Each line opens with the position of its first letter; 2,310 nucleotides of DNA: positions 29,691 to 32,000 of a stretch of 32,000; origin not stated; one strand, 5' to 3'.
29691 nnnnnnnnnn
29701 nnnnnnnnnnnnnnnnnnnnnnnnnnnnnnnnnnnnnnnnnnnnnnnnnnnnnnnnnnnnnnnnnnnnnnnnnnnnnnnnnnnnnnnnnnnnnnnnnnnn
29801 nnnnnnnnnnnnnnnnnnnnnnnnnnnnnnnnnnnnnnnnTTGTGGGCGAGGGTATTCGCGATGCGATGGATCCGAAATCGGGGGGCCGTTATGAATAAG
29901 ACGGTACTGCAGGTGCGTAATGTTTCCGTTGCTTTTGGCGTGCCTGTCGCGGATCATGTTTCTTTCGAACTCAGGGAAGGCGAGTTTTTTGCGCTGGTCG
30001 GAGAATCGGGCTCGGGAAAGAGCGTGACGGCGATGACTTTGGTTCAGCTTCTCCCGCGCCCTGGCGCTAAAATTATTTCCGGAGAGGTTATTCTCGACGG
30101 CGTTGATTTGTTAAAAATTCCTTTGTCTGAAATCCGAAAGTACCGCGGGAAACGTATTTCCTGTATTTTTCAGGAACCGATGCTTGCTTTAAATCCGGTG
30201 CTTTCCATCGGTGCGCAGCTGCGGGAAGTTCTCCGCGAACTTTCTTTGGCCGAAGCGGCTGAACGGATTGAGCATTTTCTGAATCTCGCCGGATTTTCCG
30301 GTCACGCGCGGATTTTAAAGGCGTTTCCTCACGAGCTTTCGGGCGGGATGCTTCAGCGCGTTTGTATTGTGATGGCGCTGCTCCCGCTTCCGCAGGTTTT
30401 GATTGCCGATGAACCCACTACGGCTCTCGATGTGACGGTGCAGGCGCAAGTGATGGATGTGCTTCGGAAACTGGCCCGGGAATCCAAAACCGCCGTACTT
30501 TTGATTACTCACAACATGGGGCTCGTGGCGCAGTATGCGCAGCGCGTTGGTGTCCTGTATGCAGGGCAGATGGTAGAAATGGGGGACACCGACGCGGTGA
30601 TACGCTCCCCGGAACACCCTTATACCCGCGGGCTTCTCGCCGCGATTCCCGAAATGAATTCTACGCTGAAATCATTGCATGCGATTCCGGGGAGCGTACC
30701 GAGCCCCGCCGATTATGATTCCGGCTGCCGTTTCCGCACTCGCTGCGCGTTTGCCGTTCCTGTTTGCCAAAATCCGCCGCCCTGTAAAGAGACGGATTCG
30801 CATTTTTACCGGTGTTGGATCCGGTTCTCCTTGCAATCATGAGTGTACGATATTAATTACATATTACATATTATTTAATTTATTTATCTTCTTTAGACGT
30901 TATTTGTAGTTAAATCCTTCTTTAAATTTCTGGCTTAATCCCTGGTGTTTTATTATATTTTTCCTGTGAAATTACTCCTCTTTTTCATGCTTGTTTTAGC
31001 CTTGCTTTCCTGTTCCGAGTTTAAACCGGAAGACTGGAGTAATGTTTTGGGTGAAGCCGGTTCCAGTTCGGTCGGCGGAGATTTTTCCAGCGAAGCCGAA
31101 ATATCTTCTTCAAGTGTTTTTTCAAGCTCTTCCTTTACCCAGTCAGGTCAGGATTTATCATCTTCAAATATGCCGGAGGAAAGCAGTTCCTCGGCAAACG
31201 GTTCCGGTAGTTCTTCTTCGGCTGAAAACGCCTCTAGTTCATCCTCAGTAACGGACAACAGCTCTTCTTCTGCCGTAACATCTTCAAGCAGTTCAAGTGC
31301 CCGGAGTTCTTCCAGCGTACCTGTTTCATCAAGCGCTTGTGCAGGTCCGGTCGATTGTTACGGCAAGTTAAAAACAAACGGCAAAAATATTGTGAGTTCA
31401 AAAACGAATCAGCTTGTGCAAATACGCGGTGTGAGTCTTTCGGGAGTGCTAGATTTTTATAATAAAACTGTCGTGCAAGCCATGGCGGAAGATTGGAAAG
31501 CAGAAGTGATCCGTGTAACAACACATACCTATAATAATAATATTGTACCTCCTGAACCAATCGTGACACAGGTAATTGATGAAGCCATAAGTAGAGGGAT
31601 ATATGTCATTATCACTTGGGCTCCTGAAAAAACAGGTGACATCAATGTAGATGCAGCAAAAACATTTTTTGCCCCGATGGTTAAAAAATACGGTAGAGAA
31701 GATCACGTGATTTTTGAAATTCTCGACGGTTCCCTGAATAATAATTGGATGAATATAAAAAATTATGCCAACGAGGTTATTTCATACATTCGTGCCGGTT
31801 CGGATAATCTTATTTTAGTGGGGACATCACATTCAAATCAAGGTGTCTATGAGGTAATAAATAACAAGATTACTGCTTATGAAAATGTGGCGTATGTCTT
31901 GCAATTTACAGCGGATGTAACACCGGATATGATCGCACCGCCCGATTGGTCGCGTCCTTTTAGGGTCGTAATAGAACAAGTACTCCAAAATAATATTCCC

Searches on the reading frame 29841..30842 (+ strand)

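Call 82: search_protein_families(library=pfam, proteins=[window:29841-30842:+], max_evalue=0.0001)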
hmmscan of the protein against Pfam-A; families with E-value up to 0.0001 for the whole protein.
window:29841-30842:+ (333 aa): 3 families
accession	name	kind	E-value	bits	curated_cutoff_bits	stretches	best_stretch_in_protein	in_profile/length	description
PF00005.33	ABC_tran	-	6.7e-26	92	25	1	38-194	2-137/137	ABC transporter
PF08352.17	oligo_HPY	-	4.4e-22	78.7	27.1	1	245-309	1-65/65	Oligopeptide/dipeptide transporter, C-terminal region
PF13304.12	AAA_21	-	3.7e-08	34.2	27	1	163-229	235-303/304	AAA domain, putative AbiEii toxin, Type IV TA system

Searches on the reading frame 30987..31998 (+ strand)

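Call 82: search_protein_families(library=pfam, proteins=[window:30987-31998:+], max_evalue=0.0001)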
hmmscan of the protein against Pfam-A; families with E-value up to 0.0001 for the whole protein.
window:30987-31998:+ (337 aa): 1 family
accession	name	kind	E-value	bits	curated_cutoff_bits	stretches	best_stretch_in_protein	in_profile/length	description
PF00150.24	Cellulase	-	8.3e-16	58.7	23.5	1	140-303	4-190/272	Cellulase (glycosyl hydrolase family 5)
